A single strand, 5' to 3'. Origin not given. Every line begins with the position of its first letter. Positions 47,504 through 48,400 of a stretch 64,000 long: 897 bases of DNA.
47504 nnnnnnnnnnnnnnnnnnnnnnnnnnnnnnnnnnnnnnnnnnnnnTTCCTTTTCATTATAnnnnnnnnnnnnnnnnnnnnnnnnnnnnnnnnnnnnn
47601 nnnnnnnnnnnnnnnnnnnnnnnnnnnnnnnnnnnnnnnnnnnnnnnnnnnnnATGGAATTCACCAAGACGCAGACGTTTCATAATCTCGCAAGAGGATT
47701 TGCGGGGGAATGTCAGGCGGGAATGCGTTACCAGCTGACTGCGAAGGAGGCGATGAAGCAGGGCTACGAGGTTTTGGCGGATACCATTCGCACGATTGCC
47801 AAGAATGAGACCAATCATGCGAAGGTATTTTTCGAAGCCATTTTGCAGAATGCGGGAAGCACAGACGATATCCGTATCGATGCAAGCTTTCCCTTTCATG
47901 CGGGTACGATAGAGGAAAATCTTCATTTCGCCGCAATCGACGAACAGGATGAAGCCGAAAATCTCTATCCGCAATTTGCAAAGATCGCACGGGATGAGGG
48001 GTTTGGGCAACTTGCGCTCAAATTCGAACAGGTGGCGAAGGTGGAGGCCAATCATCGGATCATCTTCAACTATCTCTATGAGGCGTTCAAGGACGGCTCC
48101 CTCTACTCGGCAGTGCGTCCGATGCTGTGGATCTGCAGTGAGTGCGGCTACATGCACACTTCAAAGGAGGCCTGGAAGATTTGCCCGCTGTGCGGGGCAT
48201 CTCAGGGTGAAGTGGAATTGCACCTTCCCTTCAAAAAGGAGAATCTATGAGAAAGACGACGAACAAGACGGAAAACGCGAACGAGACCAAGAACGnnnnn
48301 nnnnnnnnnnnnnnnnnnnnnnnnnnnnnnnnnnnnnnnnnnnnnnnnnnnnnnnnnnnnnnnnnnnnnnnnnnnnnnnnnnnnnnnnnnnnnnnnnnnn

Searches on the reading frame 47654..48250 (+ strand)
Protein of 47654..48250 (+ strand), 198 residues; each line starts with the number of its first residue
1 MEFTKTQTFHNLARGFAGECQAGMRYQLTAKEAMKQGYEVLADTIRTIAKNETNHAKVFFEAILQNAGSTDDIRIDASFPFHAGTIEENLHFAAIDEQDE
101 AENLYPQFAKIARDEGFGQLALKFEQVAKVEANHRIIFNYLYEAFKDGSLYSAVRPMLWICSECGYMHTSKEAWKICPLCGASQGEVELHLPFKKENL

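Call 90: search_protein_families(library=pfam, proteins=[window:47654-48250:+])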
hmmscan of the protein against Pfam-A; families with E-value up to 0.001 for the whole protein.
window:47654-48250:+ (198 aa): 3 families
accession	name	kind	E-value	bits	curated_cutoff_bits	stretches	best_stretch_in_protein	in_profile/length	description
PF02915.23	Rubrerythrin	-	4e-21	76.3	22.8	2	11-91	2-86/137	Rubrerythrin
PF21349.2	RUBY_RBDX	-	5.7e-09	35.7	26.5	1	159-184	1-26/30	Rubrerythrin, rubredoxin-like domain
PF00210.30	Ferritin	-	0.00018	21.9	24.5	0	15-72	7-66/142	Ferritin-like domain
